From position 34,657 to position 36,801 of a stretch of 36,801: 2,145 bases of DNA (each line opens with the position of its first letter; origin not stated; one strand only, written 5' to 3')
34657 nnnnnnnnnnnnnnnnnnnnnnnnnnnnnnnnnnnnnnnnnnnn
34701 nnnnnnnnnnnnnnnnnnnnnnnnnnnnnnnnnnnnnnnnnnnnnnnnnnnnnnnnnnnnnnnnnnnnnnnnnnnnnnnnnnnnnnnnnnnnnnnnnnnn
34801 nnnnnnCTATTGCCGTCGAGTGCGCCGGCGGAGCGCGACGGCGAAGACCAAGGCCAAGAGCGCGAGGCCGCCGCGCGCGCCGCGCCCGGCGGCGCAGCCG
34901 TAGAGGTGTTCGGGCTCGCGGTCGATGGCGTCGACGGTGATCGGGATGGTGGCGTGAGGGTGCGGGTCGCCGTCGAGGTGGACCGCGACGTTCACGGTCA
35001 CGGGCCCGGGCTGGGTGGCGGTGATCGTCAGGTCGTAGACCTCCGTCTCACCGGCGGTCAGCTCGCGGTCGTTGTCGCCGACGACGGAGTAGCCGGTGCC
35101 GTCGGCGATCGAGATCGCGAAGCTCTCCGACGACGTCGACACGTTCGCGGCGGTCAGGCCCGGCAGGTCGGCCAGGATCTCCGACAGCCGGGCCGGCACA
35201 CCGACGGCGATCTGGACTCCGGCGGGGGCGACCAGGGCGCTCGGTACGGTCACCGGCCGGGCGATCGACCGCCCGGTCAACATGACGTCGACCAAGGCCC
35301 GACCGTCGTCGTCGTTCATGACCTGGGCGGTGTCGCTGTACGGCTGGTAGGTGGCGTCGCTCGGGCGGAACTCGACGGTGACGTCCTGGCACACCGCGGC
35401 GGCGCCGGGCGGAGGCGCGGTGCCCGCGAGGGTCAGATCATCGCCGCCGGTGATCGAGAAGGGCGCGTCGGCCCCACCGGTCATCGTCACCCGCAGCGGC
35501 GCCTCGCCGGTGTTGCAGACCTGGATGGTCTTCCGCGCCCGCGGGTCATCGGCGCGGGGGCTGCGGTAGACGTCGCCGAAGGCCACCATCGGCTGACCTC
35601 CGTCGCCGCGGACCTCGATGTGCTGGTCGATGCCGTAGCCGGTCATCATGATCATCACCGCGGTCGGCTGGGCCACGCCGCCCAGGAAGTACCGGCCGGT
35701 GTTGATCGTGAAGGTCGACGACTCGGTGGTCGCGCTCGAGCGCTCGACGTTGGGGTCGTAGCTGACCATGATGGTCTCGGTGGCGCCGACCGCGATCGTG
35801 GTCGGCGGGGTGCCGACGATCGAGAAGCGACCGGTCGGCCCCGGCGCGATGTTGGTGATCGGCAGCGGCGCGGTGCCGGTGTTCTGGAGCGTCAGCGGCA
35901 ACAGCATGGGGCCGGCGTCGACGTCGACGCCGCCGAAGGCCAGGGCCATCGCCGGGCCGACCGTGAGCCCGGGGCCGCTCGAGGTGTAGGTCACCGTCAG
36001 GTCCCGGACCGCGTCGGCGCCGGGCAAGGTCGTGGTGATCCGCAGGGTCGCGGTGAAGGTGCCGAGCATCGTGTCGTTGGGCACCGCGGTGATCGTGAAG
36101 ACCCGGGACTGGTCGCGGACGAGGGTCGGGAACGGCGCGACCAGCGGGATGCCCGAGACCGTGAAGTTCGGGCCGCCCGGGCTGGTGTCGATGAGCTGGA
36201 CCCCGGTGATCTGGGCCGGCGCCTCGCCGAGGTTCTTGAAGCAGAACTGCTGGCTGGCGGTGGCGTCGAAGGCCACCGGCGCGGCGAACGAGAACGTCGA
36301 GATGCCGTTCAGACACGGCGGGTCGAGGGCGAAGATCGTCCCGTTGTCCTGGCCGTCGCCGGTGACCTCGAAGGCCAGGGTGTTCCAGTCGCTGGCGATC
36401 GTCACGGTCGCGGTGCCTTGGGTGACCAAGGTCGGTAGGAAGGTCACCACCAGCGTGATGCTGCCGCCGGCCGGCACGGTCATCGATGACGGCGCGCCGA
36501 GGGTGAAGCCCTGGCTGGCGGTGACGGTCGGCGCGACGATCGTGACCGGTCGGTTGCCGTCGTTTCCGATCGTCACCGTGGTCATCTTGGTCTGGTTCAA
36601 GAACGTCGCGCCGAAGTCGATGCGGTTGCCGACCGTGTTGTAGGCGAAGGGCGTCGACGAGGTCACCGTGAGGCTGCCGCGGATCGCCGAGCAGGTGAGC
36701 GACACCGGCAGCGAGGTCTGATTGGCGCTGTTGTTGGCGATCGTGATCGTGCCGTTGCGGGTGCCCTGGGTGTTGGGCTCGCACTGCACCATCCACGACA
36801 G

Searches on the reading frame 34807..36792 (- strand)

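Call 23: search_protein_families(library=pfam, proteins=[window:34807-36792:-], max_evalue=0.01)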
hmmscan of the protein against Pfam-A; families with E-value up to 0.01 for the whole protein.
window:34807-36792:- (661 aa): 8 families
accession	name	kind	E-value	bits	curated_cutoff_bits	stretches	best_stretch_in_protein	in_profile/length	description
PF22544.2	HYDIN_VesB_CFA65-like_Ig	-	3e-16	59.9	25.5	2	57-135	9-87/100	HYDIN/CFA65/VesB-like, Ig-like domain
PF07610.17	DUF1573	-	4.9e-13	49.4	26.1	1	56-137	6-86/98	Protein of unknown function (DUF1573)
PF15780.11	ASH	-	1.5e-11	44.7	27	1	56-135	12-91/98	Abnormal spindle-like microcephaly-assoc'd, ASPM-SPD-2-Hydin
PF12371.14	TMEM131_like_N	-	1.3e-05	25.7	28.8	1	57-132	7-82/84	Transmembrane protein 131-like N-terminal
PF22073.2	Cep192_D4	-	1.5e-05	25.6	35.5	0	57-135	10-95/112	Cep192 domain 4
PF22067.2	Cep192_D3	-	1.9e-05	25.1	27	0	65-144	15-94/99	Cep192 domain 3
PF24507.1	Ig_CFAP65_4th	-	0.00013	22.7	27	0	72-126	1-54/76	CFAP65, fourth Ig-like domain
PF05506.17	PLipase_C_C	-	0.0071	17.7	24.4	0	69-116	12-54/80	Bacterial phospholipase C, C-terminal domain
